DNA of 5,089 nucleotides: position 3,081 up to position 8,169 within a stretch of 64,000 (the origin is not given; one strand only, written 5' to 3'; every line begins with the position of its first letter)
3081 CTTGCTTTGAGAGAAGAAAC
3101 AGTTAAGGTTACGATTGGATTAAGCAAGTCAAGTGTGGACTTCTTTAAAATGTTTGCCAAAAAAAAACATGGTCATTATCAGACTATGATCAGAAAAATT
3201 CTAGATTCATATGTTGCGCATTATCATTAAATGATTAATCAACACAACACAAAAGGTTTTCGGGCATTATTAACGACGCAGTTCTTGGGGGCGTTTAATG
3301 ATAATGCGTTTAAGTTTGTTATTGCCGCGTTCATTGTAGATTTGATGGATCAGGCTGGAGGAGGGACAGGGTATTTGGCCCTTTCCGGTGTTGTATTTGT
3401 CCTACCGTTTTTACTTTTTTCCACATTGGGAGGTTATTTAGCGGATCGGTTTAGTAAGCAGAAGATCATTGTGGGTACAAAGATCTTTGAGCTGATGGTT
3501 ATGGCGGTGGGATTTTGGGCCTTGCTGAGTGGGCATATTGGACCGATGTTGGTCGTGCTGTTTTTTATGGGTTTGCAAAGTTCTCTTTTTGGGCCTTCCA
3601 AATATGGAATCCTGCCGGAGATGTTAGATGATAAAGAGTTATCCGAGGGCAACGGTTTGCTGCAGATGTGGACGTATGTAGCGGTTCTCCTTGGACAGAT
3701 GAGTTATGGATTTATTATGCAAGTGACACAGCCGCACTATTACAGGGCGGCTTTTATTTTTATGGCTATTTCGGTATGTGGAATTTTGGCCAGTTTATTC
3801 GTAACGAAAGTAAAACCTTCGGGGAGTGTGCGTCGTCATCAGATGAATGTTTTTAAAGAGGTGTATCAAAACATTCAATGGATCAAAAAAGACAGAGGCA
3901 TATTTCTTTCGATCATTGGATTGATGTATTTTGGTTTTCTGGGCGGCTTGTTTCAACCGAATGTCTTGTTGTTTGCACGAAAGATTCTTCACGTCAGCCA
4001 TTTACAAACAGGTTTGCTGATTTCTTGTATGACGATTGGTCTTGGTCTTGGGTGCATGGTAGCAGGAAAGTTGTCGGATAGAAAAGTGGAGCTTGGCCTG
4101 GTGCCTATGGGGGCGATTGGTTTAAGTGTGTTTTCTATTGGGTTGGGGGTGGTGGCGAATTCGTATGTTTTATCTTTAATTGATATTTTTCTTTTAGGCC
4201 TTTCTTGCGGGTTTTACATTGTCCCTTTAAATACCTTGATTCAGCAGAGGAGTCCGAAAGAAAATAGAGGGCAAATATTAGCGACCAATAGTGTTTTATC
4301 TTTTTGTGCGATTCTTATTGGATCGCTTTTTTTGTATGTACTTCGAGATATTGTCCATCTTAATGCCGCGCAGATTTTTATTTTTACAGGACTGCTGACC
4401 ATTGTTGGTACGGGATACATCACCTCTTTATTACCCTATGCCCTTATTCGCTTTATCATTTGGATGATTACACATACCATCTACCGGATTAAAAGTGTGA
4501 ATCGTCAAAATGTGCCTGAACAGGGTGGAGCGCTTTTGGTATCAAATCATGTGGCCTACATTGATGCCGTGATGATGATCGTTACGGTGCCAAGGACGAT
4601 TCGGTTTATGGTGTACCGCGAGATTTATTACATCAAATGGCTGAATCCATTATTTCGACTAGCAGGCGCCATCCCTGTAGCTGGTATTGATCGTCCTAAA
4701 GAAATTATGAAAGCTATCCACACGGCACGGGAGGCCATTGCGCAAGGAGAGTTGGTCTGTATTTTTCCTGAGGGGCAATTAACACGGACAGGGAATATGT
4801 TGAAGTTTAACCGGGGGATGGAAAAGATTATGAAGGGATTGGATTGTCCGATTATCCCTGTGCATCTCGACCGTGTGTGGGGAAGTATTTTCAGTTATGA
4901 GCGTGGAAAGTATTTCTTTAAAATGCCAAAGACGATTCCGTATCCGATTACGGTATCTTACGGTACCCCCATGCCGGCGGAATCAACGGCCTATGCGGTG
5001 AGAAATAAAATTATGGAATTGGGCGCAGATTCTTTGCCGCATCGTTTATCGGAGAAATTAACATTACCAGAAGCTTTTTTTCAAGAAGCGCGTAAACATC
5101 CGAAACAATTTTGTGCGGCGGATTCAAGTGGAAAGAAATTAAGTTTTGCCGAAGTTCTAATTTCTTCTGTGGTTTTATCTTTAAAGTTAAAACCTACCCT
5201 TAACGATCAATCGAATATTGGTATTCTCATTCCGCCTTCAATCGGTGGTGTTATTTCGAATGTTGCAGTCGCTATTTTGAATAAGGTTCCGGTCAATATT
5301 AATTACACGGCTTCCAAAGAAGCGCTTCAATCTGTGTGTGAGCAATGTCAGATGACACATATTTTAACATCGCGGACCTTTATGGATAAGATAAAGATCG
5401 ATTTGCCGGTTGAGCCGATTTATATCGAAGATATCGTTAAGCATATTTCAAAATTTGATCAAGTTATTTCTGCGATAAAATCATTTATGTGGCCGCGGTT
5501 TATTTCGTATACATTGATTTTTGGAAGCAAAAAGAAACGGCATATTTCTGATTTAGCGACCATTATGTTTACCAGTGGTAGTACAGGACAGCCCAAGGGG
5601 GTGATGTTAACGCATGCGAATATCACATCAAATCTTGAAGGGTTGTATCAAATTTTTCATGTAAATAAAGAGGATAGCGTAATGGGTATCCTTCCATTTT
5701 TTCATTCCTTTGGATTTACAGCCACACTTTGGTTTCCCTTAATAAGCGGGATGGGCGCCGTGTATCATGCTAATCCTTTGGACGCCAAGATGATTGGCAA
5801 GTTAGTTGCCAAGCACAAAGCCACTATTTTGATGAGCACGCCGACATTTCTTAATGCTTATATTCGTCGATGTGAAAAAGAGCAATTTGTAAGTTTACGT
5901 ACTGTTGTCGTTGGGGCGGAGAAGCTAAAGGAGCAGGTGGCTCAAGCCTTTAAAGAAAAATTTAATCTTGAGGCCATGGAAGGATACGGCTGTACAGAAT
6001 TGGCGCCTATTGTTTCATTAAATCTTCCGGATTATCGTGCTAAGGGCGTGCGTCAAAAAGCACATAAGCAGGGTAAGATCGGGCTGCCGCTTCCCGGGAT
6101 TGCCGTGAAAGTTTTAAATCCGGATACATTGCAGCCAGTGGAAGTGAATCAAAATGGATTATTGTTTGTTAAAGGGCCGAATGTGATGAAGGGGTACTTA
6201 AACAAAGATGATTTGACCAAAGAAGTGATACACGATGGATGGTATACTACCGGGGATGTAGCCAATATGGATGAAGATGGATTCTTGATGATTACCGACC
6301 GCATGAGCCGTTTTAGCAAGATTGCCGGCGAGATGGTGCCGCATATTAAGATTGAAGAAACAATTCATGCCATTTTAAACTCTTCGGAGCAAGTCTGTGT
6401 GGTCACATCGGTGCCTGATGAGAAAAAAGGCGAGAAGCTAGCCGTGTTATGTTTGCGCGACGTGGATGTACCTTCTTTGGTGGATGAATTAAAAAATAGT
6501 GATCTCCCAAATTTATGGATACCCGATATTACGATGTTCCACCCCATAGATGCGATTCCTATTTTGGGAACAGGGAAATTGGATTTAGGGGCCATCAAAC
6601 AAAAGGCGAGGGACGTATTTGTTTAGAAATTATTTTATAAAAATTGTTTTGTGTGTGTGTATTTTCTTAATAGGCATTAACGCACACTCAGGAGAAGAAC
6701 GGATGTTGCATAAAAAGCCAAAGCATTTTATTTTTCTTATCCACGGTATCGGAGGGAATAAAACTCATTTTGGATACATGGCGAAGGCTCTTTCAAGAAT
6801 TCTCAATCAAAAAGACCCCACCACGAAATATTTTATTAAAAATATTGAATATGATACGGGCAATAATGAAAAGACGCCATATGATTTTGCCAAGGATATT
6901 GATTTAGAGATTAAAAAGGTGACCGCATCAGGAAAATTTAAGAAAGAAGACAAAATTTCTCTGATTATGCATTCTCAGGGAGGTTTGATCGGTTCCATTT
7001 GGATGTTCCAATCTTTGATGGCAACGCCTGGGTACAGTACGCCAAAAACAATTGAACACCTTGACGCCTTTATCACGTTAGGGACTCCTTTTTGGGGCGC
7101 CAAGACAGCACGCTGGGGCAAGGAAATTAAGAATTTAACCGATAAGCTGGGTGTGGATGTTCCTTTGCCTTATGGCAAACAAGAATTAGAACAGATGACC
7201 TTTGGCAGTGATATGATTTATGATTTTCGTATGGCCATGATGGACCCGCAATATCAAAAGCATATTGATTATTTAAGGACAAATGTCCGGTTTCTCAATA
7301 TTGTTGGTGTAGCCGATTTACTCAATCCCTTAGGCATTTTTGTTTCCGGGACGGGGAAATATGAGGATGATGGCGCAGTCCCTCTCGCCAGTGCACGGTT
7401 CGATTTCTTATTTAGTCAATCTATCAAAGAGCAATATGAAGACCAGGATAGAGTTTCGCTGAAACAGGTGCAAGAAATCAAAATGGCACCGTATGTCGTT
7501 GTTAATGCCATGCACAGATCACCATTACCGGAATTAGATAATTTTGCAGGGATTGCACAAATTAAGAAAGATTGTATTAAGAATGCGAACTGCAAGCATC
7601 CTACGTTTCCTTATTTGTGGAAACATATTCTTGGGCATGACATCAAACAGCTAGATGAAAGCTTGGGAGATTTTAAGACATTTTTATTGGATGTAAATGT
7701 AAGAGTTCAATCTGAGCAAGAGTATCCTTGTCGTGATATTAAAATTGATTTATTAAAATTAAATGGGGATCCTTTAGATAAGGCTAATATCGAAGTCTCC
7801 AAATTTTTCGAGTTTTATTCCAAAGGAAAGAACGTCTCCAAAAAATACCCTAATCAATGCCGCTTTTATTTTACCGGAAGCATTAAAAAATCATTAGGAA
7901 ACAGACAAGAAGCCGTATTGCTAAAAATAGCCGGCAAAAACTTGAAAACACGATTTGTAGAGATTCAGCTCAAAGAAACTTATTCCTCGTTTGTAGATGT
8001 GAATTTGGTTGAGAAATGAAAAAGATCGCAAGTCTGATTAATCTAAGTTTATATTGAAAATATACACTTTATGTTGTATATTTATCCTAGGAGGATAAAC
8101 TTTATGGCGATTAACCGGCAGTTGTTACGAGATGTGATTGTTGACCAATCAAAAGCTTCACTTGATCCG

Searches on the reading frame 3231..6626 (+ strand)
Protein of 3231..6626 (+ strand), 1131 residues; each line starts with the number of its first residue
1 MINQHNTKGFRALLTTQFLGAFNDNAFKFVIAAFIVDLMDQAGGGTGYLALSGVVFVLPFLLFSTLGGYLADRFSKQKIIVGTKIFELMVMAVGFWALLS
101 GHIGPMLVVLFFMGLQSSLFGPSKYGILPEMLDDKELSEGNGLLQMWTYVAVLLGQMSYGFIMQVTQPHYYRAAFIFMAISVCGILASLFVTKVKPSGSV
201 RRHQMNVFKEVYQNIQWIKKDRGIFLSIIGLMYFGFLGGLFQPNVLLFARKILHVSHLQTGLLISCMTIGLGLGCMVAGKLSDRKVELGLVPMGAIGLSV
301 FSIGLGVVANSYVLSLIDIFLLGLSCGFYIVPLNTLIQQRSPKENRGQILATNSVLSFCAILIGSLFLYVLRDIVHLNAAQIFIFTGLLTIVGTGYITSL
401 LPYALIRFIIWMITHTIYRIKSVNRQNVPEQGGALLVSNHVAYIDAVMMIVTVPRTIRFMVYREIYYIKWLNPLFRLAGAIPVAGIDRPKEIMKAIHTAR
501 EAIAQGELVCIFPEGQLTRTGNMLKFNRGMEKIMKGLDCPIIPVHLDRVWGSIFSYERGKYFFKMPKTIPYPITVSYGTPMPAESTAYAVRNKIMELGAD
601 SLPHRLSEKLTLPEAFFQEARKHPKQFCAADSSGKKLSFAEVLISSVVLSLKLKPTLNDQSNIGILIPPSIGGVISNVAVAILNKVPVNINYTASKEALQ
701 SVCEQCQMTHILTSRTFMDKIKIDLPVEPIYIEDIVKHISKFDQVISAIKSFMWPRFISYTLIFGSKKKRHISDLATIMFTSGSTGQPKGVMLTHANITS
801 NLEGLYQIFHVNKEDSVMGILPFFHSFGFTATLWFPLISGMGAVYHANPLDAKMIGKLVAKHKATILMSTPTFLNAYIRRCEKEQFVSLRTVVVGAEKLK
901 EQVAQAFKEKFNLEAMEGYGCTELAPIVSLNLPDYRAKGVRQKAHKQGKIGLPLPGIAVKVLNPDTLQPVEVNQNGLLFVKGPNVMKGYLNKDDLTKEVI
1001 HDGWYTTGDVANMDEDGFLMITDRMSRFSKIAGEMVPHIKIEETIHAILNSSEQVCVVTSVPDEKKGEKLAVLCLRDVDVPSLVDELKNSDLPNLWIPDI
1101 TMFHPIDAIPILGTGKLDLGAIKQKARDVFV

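Call 57: search_protein_families(library=pfam, proteins=[window:3231-6626:+], max_evalue=0.000001)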
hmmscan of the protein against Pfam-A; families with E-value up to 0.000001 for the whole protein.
window:3231-6626:+ (1131 aa): 4 families
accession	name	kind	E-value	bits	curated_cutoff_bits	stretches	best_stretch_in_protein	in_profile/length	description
PF00501.34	AMP-binding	-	4.7e-70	236.7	29.9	1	616-990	1-384/384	AMP-binding enzyme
PF07690.21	MFS_1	-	6.9e-31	107.9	33.4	1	20-364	4-346/347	Major Facilitator Superfamily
PF01553.26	Acyltransferase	-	3.2e-27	95.4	23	1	419-545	1-130/132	Acyltransferase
PF05977.19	MFS_3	-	8.3e-14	51.3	27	1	44-378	42-373/524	Transmembrane secretion effector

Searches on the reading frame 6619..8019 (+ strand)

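Call 57: search_protein_families(library=pfam, proteins=[window:6619-8019:+], max_evalue=0.000001)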
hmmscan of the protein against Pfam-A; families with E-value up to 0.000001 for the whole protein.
window:6619-8019:+ (466 aa): 1 family
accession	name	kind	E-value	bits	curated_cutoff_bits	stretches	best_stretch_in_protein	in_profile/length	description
PF05057.20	DUF676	-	1.4e-12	48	20.3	1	32-164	2-131/217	Putative serine esterase (DUF676)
